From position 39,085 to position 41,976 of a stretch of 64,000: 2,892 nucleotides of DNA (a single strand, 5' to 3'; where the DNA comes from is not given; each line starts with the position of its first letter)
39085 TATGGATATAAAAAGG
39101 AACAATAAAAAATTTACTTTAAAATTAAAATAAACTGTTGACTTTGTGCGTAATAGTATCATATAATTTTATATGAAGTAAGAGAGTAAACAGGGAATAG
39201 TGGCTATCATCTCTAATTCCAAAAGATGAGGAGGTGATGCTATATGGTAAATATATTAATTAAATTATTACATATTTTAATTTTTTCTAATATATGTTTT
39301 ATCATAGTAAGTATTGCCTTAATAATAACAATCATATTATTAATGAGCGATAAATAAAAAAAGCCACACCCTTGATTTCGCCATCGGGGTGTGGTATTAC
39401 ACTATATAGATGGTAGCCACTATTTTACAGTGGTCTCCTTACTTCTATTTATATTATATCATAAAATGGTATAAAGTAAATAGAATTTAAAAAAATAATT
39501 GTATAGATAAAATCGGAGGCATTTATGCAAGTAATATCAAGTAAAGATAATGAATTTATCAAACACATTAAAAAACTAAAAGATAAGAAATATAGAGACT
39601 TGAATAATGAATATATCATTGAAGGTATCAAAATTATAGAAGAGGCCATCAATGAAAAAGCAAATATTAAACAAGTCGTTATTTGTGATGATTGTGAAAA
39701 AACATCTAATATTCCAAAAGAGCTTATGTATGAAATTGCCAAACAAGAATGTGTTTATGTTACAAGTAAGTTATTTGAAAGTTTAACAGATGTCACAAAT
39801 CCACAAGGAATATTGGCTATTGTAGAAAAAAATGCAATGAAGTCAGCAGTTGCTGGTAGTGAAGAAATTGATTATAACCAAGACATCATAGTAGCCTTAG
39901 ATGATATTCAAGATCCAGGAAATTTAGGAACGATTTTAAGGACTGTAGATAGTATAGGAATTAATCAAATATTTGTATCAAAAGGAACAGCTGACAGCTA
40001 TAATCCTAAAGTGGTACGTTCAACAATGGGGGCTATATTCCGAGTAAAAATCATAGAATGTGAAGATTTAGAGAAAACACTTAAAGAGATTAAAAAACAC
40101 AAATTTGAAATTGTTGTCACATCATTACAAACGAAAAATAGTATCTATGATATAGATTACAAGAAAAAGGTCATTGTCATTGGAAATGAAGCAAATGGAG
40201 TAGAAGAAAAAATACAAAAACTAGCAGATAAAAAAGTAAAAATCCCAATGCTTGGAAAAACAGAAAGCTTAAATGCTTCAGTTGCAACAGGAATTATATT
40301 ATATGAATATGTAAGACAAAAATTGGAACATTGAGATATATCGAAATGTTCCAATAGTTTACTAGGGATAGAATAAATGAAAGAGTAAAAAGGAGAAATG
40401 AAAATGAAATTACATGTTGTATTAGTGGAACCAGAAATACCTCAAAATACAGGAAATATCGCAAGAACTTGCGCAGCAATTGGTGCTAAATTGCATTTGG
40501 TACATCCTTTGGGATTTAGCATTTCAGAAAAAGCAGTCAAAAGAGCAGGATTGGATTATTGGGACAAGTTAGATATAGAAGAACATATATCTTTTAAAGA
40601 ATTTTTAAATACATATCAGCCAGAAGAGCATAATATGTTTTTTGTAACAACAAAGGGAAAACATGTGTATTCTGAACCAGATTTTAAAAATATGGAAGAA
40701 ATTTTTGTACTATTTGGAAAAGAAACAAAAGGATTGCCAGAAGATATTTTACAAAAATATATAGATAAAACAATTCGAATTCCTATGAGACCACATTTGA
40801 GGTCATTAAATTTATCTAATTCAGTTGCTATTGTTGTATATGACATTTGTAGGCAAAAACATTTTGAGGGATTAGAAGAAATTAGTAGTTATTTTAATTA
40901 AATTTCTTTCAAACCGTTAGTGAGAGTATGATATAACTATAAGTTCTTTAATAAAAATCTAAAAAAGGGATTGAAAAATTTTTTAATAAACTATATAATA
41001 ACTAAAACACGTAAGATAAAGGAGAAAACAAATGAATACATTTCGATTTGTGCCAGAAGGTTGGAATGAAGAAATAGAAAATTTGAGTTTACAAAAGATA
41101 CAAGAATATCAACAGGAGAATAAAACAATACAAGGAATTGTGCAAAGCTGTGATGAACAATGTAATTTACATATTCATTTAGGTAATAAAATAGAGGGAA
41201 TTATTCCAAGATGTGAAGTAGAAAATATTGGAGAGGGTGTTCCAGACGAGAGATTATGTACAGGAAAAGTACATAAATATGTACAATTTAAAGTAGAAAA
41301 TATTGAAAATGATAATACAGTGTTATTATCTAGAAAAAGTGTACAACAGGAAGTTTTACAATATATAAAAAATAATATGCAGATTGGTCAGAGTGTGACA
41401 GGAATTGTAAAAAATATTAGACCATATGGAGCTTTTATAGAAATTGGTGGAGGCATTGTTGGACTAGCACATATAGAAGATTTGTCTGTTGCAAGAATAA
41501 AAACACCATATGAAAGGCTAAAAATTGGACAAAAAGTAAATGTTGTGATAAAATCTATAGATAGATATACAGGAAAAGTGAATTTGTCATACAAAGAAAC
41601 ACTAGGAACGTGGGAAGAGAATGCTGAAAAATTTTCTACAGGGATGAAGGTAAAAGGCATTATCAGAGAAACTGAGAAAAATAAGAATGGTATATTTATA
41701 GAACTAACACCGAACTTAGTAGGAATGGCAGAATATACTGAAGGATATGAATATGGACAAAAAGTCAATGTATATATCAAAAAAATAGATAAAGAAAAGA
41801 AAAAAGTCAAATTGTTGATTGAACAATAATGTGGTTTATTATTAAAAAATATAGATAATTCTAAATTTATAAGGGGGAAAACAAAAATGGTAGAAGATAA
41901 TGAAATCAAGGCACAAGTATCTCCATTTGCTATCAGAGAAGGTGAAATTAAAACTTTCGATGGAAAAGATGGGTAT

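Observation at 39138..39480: ORF-track-invisible convergent locus: a 37-aa hydrophobic peptide plus an antisense RNA of about 90 nt, framed by inverted copies of promoter and 5' region (type I toxin-antitoxin-like)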

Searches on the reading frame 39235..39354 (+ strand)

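Call 13: search_protein_families(library=pfam, proteins=[window:39244-39354:+], max_evalue=0.01)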
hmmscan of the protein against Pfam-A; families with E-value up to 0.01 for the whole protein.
window:39244-39354:+ (37 aa): 0 families

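Call 14: find_encoding_contigs(protein=window:39244-39354:+, flank=3000, max_places=10)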
Protein window:39244-39354:+ (37 aa): 1 contig read that carries it; 1 place shown.
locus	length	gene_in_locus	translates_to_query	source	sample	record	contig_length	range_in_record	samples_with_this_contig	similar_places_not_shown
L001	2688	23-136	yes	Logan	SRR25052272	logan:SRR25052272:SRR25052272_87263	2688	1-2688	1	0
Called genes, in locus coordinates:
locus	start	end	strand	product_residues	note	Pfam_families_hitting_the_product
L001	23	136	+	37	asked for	-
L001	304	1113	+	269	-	PF22435:MRM3-like_sub_bind, PF08032:SpoU_sub_bind (weak), PF00588:SpoU_methylase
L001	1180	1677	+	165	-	PF00588:SpoU_methylase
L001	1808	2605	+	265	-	PF00575:S1, PF23459:S1_RRP5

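Call 17: search_protein_representatives(protein=window:39244-39354:+)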
Query: 37 residues. Proteins with E-value up to 0.001 (for the whole library): 1; up to 1e-10: 1; up to 1e-30: 0. The best 1 are listed.
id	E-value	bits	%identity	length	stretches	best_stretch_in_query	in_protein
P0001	3.5e-11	56.8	100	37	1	1-37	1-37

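Call 31: find_homologous_proteins(query=window:39235-39354:+, max_evalue=10)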
Query seq(40 aa) (40 aa): 2 proteins with E <= 10 among 2 candidates.
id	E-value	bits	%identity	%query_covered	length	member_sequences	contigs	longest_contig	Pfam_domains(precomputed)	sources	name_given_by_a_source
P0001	1.9e-10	57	100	93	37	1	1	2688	-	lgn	-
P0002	1.1e-5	42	83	60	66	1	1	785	-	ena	-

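Call 33: find_encoding_contigs(protein=P0002, flank=5000)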
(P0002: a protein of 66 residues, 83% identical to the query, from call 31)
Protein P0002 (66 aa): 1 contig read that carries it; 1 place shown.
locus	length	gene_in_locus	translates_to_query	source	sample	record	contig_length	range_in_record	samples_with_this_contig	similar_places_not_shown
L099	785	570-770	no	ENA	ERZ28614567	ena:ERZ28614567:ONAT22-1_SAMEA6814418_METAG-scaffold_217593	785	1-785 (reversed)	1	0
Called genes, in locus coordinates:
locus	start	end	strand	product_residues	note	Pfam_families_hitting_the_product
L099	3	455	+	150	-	?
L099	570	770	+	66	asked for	-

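Call 35: search_protein_families(library=ncbifam, proteins=[window:39244-39354:+], max_evalue=10)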
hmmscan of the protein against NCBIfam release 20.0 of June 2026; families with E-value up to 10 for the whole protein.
seq(37 aa): 0 families

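Call 36: search_protein_families(library=pfam, proteins=[window:39244-39354:+], max_evalue=10)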
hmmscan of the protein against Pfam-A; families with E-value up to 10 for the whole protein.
seq(37 aa): 1 family
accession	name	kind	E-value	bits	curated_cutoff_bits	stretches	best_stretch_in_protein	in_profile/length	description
PF16954.10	HRG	-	0.16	12.8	27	1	9-33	1-25/52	Haem-transporter, endosomal/lysosomal, haem-responsive gene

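Call 55: find_homologous_proteins(query=L099:3-452:+, max_evalue=1e-40)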
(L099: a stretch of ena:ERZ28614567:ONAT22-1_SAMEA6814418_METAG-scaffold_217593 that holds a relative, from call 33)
Query L099:3-452:+ (150 aa): 430 proteins with E <= 1e-40 among 743 candidates; the best 120 are listed.
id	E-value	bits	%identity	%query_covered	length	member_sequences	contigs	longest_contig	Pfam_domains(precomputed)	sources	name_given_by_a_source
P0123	1.3e-81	289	97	96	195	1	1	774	PF03461.21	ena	-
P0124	7.6e-79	280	94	96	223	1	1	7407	PF03461.21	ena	-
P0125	1.3e-78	280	95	95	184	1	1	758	PF03461.21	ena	-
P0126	9.5e-74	264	89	97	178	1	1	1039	PF03461.21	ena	-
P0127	1.2e-73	264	86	100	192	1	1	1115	PF03461.21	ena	-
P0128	1.3e-73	264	86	100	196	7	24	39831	PF03461.21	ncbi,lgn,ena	-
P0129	1.7e-72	260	88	96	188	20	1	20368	PF03461.21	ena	-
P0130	9.4e-72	257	86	96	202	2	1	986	PF03461.21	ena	-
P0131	5.0e-70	252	86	95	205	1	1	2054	PF03461.21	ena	-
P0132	1.3e-69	251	84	95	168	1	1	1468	PF03461.21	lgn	-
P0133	4.7e-69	249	83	95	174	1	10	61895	PF03461.21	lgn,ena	-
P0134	5.2e-69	249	84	95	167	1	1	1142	PF03461.21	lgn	-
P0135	7.1e-69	248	83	96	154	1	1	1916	PF03461.21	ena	-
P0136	9.4e-69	248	83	95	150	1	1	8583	PF03461.21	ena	-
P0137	1.0e-68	248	83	95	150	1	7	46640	PF03461.21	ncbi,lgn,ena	-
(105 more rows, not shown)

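Call 56: find_encoding_contigs(protein=P0124, flank=2500, max_places=3)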
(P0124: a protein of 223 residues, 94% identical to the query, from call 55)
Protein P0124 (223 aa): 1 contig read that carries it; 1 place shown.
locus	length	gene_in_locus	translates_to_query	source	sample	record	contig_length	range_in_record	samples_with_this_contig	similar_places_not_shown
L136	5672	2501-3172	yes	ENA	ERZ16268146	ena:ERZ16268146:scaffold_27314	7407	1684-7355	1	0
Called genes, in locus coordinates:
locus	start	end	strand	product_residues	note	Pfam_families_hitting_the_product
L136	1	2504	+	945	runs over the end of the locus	-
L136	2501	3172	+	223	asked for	PF03461:TRCF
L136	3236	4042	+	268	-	PF22435:MRM3-like_sub_bind, PF08032:SpoU_sub_bind, PF00588:SpoU_methylase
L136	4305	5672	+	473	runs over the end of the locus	?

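Call 57: find_encoding_contigs(protein=P0129, flank=2500, max_places=3)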
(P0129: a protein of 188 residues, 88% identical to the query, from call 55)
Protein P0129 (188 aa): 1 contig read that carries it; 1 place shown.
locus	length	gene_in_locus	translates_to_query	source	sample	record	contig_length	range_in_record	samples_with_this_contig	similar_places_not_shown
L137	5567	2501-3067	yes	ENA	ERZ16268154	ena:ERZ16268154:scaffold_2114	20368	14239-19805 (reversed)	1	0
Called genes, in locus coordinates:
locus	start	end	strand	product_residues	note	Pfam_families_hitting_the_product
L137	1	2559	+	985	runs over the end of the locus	PF17757:UvrB_inter, PF22590:Cas3-like_C_2 (faint), PF02559:CarD_TRCF_RID, PF00270:DEAD, PF00271:Helicase_C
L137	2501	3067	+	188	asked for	PF03461:TRCF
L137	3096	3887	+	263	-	PF22435:MRM3-like_sub_bind, PF08032:SpoU_sub_bind, PF00588:SpoU_methylase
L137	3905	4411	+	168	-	PF00588:SpoU_methylase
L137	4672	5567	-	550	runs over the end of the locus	PF03382:DUF285 (weak)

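Call 58: find_encoding_contigs(protein=P0128, flank=2500, max_places=5)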
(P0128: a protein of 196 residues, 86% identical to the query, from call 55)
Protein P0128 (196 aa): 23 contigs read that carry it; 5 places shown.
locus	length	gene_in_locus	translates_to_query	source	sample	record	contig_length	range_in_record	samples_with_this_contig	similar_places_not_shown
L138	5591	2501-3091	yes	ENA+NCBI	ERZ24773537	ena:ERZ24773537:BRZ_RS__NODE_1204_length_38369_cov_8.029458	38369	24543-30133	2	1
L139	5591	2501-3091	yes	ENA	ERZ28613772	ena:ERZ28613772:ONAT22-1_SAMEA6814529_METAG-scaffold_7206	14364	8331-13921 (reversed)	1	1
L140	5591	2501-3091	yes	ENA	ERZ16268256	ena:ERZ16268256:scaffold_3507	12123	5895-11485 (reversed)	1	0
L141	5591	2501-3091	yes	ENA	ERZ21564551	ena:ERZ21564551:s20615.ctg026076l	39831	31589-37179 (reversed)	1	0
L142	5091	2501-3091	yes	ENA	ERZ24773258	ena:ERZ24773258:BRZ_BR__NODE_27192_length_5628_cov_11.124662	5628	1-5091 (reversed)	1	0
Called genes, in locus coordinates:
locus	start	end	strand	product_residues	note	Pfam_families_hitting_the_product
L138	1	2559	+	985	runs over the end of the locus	PF17757:UvrB_inter, PF22590:Cas3-like_C_2 (faint), PF02559:CarD_TRCF_RID, PF00270:DEAD, PF04851:ResIII, PF00271:Helicase_C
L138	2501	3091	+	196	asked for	PF03461:TRCF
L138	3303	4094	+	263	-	PF22435:MRM3-like_sub_bind, PF08032:SpoU_sub_bind, PF00588:SpoU_methylase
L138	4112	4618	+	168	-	PF00588:SpoU_methylase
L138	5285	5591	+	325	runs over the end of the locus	PF04754:Transposase_31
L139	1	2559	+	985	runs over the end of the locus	PF17757:UvrB_inter, PF22590:Cas3-like_C_2 (faint), PF02559:CarD_TRCF_RID, PF00270:DEAD, PF04851:ResIII, PF00271:Helicase_C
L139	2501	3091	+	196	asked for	PF03461:TRCF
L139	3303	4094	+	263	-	PF22435:MRM3-like_sub_bind, PF08032:SpoU_sub_bind, PF00588:SpoU_methylase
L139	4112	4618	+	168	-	PF00588:SpoU_methylase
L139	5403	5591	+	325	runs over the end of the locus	PF04754:Transposase_31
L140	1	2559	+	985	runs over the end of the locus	PF17757:UvrB_inter, PF22590:Cas3-like_C_2 (faint), PF02559:CarD_TRCF_RID, PF00270:DEAD, PF04851:ResIII, PF00271:Helicase_C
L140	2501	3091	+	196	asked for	PF03461:TRCF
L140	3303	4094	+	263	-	PF22435:MRM3-like_sub_bind, PF08032:SpoU_sub_bind, PF00588:SpoU_methylase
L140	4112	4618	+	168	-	PF00588:SpoU_methylase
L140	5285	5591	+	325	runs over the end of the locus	PF04754:Transposase_31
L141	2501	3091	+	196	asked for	PF03461:TRCF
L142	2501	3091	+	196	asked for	PF03461:TRCF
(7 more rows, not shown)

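Call 60: find_encoding_contigs(protein=P0123, flank=1500, max_places=3)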
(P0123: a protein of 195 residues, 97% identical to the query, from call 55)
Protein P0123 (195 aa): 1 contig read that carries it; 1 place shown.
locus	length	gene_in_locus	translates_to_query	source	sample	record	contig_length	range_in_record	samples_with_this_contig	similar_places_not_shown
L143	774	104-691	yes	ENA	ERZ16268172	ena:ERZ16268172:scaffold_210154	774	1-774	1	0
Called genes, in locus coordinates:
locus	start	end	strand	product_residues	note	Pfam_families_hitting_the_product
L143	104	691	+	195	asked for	PF03461:TRCF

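Call 61: find_encoding_contigs(protein=P0125, flank=1500, max_places=3)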
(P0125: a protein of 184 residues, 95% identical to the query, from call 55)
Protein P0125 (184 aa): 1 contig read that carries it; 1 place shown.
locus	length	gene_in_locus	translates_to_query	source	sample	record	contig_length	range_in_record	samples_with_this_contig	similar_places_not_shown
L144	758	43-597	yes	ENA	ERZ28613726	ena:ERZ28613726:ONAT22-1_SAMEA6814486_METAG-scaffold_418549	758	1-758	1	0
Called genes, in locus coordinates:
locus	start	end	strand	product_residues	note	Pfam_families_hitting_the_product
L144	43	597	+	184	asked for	PF03461:TRCF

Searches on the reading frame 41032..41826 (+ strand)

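Call 13: search_protein_families(library=pfam, proteins=[window:41032-41826:+], max_evalue=0.01)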
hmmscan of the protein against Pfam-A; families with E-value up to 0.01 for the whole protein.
window:41032-41826:+ (265 aa): 4 families
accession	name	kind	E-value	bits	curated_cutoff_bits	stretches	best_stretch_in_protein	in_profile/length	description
PF00575.29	S1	-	2.2e-25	89.3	22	2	117-188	3-74/74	S1 RNA binding domain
PF23459.1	S1_RRP5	-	2.9e-19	69.8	27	1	116-186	1-71/72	RRP5 S1 domain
PF24682.1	OB_RRP5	-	0.00054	20.1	27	0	141-178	41-76/90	RRP5 OB-fold domain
PF01423.28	LSM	-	0.0083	16.2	23.4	0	28-48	16-36/66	LSM domain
